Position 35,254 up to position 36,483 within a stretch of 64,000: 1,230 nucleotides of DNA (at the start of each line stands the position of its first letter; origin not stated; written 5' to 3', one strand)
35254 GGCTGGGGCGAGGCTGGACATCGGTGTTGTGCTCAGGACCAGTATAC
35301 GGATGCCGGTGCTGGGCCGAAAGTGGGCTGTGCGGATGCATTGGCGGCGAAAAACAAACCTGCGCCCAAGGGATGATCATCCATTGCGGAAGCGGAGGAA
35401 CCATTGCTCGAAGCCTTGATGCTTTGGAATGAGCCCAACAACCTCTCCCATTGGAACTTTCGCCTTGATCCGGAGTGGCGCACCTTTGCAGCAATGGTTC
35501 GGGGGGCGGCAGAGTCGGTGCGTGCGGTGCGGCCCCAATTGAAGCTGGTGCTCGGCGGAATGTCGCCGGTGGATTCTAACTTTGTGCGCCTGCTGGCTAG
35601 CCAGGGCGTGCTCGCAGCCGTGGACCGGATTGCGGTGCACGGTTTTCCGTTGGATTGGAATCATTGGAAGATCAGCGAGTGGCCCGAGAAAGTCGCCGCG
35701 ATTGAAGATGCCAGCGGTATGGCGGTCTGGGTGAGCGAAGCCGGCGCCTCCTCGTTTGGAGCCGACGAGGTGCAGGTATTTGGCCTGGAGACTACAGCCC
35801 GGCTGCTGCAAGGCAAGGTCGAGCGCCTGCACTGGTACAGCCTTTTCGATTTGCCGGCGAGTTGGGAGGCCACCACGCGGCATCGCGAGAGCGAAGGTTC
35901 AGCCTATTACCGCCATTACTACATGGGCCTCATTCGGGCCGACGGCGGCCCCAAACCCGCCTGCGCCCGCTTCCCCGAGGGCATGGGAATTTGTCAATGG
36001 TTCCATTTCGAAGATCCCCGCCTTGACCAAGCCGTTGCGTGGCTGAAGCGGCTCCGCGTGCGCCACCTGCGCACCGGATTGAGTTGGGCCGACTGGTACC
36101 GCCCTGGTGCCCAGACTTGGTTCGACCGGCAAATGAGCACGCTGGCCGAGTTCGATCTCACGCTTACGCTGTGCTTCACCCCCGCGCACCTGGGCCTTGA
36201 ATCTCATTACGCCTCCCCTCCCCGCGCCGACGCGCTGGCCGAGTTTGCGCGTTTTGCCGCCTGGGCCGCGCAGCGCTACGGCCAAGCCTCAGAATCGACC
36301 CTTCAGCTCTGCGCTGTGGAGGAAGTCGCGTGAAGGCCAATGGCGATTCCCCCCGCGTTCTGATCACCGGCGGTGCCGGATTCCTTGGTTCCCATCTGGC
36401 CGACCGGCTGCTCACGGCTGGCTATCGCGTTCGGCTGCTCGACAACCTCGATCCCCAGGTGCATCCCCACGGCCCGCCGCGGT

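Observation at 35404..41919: Six-gene operon of soluble proteins only, with three tandem CgeB-like glycosyltransferase paralogues and no export or priming machinery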

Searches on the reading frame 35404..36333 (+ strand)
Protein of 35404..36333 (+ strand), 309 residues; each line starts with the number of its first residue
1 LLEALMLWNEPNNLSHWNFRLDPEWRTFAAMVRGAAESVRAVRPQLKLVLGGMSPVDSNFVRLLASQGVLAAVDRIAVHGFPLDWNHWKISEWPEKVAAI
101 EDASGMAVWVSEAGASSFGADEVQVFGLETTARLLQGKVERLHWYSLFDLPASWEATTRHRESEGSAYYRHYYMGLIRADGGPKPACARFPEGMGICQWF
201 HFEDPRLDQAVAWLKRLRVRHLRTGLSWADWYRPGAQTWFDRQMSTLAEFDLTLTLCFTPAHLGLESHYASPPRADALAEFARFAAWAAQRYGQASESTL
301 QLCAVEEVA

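Call 4: search_protein_families(library=pfam, proteins=[window:35404-36333:+], max_evalue=0.01)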
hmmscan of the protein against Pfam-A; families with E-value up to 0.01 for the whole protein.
window:35404-36333:+ (309 aa): 0 families

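Call 5: search_protein_families(library=ncbifam, proteins=[window:35404-36333:+], max_evalue=0.01)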
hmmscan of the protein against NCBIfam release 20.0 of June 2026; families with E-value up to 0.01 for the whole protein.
window:35404-36333:+ (309 aa): 0 families

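Call 9: find_homologous_proteins(query=window:35404-36333:+)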
Query window:35404-36333:+ (309 aa): 8000 proteins with E <= 0.001 among 8000 candidates; the best 120 are listed.
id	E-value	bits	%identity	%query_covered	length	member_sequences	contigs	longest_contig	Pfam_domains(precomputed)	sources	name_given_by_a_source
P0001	2.9e-210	715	100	100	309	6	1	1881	-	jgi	-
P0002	6.0e-181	619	84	100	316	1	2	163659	-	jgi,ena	-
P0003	2.1e-170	584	84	95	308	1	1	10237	-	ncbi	ncbi:MAG: beta-xylosidase [Terriglobales bacterium]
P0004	2.2e-161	555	78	98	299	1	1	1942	-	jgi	-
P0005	1.3e-159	549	75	98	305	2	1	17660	-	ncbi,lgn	ncbi:MAG: beta-xylosidase [Terriglobales bacterium]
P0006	1.4e-158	545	75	100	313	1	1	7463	-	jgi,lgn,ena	-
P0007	3.4e-158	544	79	93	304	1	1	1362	-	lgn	-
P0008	9.7e-158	543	81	91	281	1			-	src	-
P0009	5.8e-156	537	73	100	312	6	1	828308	-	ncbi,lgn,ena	-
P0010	3.8e-154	531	76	94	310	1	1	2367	-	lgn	-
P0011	6.0e-154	530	75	94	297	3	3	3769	-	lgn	-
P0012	1.5e-153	529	76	89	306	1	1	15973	-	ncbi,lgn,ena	-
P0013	2.3e-153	528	75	93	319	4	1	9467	-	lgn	-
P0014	7.0e-153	527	72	97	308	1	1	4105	-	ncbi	ncbi:MAG: beta-xylosidase [Terriglobales bacterium]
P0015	1.9e-152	525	75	95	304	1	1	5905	-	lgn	-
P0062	1.1e-141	490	67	98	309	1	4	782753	-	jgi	jgi:beta-xylosidase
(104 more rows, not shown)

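Call 10: find_encoding_contigs(protein=P0009, flank=10000, max_places=3)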
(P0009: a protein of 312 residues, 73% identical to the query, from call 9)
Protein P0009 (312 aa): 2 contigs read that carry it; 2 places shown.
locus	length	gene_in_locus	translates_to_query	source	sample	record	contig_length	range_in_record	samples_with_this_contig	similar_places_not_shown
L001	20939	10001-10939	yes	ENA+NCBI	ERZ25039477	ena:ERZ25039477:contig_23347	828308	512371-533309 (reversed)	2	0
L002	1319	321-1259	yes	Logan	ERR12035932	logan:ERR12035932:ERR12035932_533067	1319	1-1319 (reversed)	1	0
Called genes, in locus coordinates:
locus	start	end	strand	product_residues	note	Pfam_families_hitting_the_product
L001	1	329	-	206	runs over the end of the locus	-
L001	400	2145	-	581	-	PF07969:Amidohydro_3, PF01979:Amidohydro_1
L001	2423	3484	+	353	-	-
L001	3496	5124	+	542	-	PF01435:Peptidase_M48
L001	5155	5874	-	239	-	PF00106:adh_short, PF08659:KR, PF01370:Epimerase (weak), PF13460:NAD_binding_10 (weak), PF13561:adh_short_C2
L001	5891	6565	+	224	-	PF00730:HhH-GPD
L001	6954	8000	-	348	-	PF02775:TPP_enzyme_C, PF12367:PFO_beta_C (weak)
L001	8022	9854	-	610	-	PF01558:POR, PF17147:PFOR_II (faint), PF01855:POR_N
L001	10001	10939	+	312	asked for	-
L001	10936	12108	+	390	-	PF01073:3Beta_HSD, PF01370:Epimerase, PF07993:NAD_binding_4 (faint), PF16363:GDP_Man_Dehyd, PF13460:NAD_binding_10 (faint), PF01370:Epimerase, PF16363:GDP_Man_Dehyd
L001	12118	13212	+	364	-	PF20706:GT4-conflict (faint), PF13439:Glyco_transf_4, PF13579:Glyco_trans_4_4, PF13524:Glyco_trans_1_2, PF13692:Glyco_trans_1_4, PF00534:Glycos_transf_1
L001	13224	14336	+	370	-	PF13524:Glyco_trans_1_2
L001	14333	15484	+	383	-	PF13524:Glyco_trans_1_2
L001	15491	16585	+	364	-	PF13524:Glyco_trans_1_2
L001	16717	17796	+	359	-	PF13620:CarboxypepD_reg, PF13428:TPR_14 (faint), PF14559:TPR_19 (faint), PF07719:TPR_2 (faint), PF13432:TPR_16 (faint), PF13181:TPR_8 (faint)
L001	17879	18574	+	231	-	PF02348:CTP_transf_3, PF12804:NTP_transf_3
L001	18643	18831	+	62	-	-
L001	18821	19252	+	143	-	PF01850:PIN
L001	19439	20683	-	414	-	PF00109:ketoacyl-synt, PF00108:Thiolase_N (faint), PF02801:Ketoacyl-synt_C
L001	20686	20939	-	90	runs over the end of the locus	PF00550:PP-binding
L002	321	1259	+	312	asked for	-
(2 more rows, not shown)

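Call 11: find_encoding_contigs(protein=P0062, flank=10000, max_places=3)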
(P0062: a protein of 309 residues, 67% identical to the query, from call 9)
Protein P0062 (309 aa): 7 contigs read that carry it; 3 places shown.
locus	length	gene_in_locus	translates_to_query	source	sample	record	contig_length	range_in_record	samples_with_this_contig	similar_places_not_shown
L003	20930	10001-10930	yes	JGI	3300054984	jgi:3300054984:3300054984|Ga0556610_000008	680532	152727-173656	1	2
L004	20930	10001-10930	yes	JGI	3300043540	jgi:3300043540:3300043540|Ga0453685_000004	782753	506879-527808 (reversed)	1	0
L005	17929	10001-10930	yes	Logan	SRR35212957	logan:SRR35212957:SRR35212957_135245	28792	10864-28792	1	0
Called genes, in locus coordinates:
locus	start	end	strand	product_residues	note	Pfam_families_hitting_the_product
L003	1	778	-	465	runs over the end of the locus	PF00072:Response_reg, PF00158:Sigma54_activat, PF14532:Sigma54_activ_2, PF01078:Mg_chelatase (faint), PF07728:AAA_5, PF25601:AAA_lid_14, PF02954:HTH_8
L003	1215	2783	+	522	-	PF13505:OMP_b-brl (weak), PF18911:PKD_4 (faint), PF22352:K319L-like_PKD (faint), PF00691:OmpA (weak)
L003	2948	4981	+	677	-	PF15902:Sortilin-Vps10, PF14870:PSII_BNR (faint), PF02012:BNR (faint), PF25852:DUF6242_C (faint), PF15902:Sortilin-Vps10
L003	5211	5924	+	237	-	PF13441:Gly-zipper_YMGG (faint)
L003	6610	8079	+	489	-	PF00072:Response_reg, PF00158:Sigma54_activat, PF01078:Mg_chelatase (faint), PF14532:Sigma54_activ_2, PF07728:AAA_5 (weak), PF25601:AAA_lid_14, PF02954:HTH_8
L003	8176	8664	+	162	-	-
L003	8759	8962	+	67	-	PF18919:DUF5670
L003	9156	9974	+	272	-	PF08003:Methyltransf_9, PF01209:Ubie_methyltran (weak), PF02353:CMAS, PF13489:Methyltransf_23, PF13649:Methyltransf_25, PF13847:Methyltransf_31, PF08241:Methyltransf_11, PF08242:Methyltransf_12, +1 more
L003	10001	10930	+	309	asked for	-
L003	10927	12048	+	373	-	PF01073:3Beta_HSD, PF01370:Epimerase, PF02719:Polysacc_synt_2 (weak), PF05368:NmrA (weak), PF16363:GDP_Man_Dehyd, PF07993:NAD_binding_4, PF01370:Epimerase, PF16363:GDP_Man_Dehyd, +2 more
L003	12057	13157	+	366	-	PF13439:Glyco_transf_4, PF13579:Glyco_trans_4_4, PF00534:Glycos_transf_1, PF13692:Glyco_trans_1_4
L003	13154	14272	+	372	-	PF13439:Glyco_transf_4 (weak), PF13692:Glyco_trans_1_4 (faint), PF13524:Glyco_trans_1_2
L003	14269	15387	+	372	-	PF13524:Glyco_trans_1_2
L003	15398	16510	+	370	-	PF13524:Glyco_trans_1_2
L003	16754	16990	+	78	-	PF09360:zf-CDGSH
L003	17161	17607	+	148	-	-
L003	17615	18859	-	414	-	PF27098:Rv0959_3rd, PF13519:VWA_2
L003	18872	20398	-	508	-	-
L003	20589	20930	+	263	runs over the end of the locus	PF00106:adh_short, PF08659:KR, PF13561:adh_short_C2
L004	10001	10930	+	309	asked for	-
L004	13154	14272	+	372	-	PF13439:Glyco_transf_4 (weak), PF13692:Glyco_trans_1_4 (faint), PF13524:Glyco_trans_1_2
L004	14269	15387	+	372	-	PF13524:Glyco_trans_1_2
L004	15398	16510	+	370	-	PF13524:Glyco_trans_1_2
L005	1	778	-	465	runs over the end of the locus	PF00072:Response_reg, PF00158:Sigma54_activat, PF14532:Sigma54_activ_2, PF01078:Mg_chelatase (faint), PF07728:AAA_5, PF25601:AAA_lid_14, PF02954:HTH_8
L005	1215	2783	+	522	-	PF13505:OMP_b-brl (weak), PF18911:PKD_4 (faint), PF22352:K319L-like_PKD (faint), PF00691:OmpA (weak)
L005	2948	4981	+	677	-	PF15902:Sortilin-Vps10, PF14870:PSII_BNR (faint), PF02012:BNR (faint), PF25852:DUF6242_C (faint), PF15902:Sortilin-Vps10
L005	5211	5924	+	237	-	PF13441:Gly-zipper_YMGG (faint)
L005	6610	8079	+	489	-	PF00072:Response_reg, PF00158:Sigma54_activat, PF01078:Mg_chelatase (faint), PF14532:Sigma54_activ_2, PF07728:AAA_5 (weak), PF25601:AAA_lid_14, PF02954:HTH_8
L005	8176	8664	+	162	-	-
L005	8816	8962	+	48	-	PF18919:DUF5670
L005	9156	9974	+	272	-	PF08003:Methyltransf_9, PF01209:Ubie_methyltran (weak), PF02353:CMAS, PF13489:Methyltransf_23, PF13649:Methyltransf_25, PF13847:Methyltransf_31, PF08241:Methyltransf_11, PF08242:Methyltransf_12, +1 more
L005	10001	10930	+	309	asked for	-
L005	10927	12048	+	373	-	PF01073:3Beta_HSD, PF01370:Epimerase, PF02719:Polysacc_synt_2 (weak), PF05368:NmrA (weak), PF16363:GDP_Man_Dehyd, PF07993:NAD_binding_4, PF01370:Epimerase, PF16363:GDP_Man_Dehyd, +2 more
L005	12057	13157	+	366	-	PF13439:Glyco_transf_4, PF13579:Glyco_trans_4_4, PF00534:Glycos_transf_1, PF13692:Glyco_trans_1_4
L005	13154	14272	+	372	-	PF13439:Glyco_transf_4 (weak), PF13692:Glyco_trans_1_4 (faint), PF13524:Glyco_trans_1_2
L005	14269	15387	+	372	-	PF13524:Glyco_trans_1_2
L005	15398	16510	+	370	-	PF13524:Glyco_trans_1_2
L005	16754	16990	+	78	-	PF09360:zf-CDGSH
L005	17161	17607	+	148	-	-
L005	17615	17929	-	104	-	?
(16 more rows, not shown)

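Call 12: search_solved_structures(query=window:35404-36333:+, max_evalue=1, show_alignments=2)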
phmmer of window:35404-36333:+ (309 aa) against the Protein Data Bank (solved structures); distinct sequences matched with E-value up to 1: 3.
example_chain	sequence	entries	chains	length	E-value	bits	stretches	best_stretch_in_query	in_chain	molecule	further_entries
5bx9_A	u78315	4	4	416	3.5e-05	26.4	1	4-187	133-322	PslG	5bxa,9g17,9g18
4zn2_A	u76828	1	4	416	3.5e-05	26.4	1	4-187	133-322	PslG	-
7osk_A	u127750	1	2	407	0.037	16.4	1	5-87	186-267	Arabinogalactan endo-1,4-beta-galactosidase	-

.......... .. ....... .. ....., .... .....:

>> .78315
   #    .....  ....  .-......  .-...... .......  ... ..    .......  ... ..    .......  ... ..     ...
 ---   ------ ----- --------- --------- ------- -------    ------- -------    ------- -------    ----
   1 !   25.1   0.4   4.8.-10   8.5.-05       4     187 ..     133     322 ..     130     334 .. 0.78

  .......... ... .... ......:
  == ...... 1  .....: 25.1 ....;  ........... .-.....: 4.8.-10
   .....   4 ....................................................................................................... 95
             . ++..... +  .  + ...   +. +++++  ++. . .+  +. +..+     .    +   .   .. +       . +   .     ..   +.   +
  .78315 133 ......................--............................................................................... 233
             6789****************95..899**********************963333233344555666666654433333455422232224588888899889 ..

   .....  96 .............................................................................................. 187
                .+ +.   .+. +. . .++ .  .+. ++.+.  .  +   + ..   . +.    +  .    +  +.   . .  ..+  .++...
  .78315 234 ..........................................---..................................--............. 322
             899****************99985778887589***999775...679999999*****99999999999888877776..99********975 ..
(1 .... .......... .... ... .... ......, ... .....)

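Call 18: find_related_loci(query=A1, collection=genome_contigs, flank=10000)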
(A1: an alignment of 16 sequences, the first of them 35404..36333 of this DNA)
Query A1 (309 aa) in genome_contigs; peptide patterns used: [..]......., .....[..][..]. (x = any residue, [..] = any of these).
600 stretches matched a pattern (row limit reached: there are more); 597 encode a relative of the query (tblastn E <= 1e-3); the best 80 are kept; 80 distinct loci.
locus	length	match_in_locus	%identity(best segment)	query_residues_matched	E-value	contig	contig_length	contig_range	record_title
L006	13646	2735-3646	71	1-304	2e-144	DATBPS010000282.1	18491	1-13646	MAG TPA_asm: Terriglobales bacterium isolate SMAG_U4083 k141_2288582, whole genome shotgun sequence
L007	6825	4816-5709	71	1-298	5e-141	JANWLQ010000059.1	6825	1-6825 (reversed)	MAG: Acidobacteriales bacterium isolate CRAIB_MAG124 c_000000027599, whole genome shotgun sequence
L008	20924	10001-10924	68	1-308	4e-140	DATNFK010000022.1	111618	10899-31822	MAG TPA_asm: Terriglobales bacterium isolate SMAG_U11293 k141_2571535, whole genome shotgun sequence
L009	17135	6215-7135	66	1-308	7e-140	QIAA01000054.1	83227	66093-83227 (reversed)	MAG: Acidobacteria bacterium isolate gp1 AA141 14_1009_16_30cm_scaffold_856_curated, whole genome shotgun sequence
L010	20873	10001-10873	66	1-293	6e-138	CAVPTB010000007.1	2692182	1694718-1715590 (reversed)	MAG: uncultured Acidobacteriaceae bacterium isolate MFD09671.bin.2.121 genome assembly, contig: contig_4106, whole genom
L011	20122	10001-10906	63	1-303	7e-138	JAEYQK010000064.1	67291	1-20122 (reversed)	MAG: Acidobacteria bacterium isolate OH_CBB_232 k127_699164, whole genome shotgun sequence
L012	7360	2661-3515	67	1-287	7e-137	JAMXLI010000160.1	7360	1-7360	MAG: Acidobacteriales bacterium isolate Bin.001_Pasture k127_46398, whole genome shotgun sequence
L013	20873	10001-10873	65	1-293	3e-137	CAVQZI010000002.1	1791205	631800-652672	MAG: uncultured Acidobacteriaceae bacterium isolate MFD10071.bin.1.10 genome assembly, contig: contig_45535, whole genom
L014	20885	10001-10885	65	1-297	4e-136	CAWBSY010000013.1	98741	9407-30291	MAG: Terriglobia bacterium isolate MFD04580.bin.2.47 genome assembly, contig: contig_75269, whole genome shotgun sequenc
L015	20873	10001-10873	66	1-293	2e-136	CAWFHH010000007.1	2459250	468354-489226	MAG: uncultured Acidobacteriaceae bacterium isolate MFD02579.bin.1.50 genome assembly, contig: contig_5309, whole genome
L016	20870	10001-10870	65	1-292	2e-135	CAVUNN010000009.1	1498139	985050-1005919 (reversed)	MAG: Terriglobia bacterium isolate MFD02579.bin.1.29 genome assembly, contig: contig_9, whole genome shotgun sequence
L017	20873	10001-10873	65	1-293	2e-135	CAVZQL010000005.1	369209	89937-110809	MAG: uncultured Acidobacteriota bacterium isolate MFD05705.bin.1.234 genome assembly, contig: contig_24750, whole genome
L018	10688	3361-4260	62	1-302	3e-135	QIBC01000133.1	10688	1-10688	MAG: Acidobacteria bacterium isolate gp1 AA112 14_0929_09_20cm_scaffold_1809_curated, whole genome shotgun sequence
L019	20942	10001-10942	64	1-309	6e-135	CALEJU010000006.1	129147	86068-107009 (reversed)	MAG TPA_asm: uncultured Acidobacteria bacterium isolate SRR5457059_bin.24_CONCOCT_v1.1_MAG genome assembly, contig: ERZ7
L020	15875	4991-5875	62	1-297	4e-134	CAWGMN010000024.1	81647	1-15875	MAG: Terriglobia bacterium isolate MFD01213.bin.1.135 genome assembly, contig: contig_55099, whole genome shotgun sequen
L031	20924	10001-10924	62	1-309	8e-132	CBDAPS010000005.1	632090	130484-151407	MAG: Granulicella sp. isolate b2aae2f6-e65c-4d05-b23e-4e78d2d6083b genome assembly, contig: contig_5, whole genome shotg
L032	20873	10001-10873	65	1-292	9e-132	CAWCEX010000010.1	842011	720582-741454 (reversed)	MAG: uncultured Actinomycetota bacterium isolate MFD09495.bin.1.56 genome assembly, contig: contig_7063, whole genome sh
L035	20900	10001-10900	62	1-302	5e-131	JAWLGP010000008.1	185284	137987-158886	MAG: Gammaproteobacteria bacterium isolate 30dZY2.bin.113 NODE_172_length_185284_cov_17.974528, whole genome shotgun seq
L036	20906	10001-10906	62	1-302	4e-131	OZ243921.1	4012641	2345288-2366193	MAG: uncultured Granulicella sp. isolate 3aa44edd-b56f-4540-8c9f-3bae12d18822 genome assembly, chromosome: 1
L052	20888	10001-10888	63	1-298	1e-128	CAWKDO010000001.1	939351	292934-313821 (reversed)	MAG: uncultured delta proteobacterium isolate MFD03899.bin.2.34 genome assembly, contig: contig_18748, whole genome shot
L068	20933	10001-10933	59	1-309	4e-127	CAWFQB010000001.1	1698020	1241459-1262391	MAG: uncultured Chthonomonadaceae bacterium isolate MFD04580.bin.2.50 genome assembly, contig: contig_10650, whole genom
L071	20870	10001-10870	63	1-292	3e-126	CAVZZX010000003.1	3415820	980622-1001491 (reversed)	MAG: uncultured Gammaproteobacteria bacterium isolate MFD01721.bin.1.315 genome assembly, contig: contig_3809, whole gen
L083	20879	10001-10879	61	1-292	8e-125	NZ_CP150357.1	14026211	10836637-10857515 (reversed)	Sorangium sp. So ce1078 chromosome, complete genome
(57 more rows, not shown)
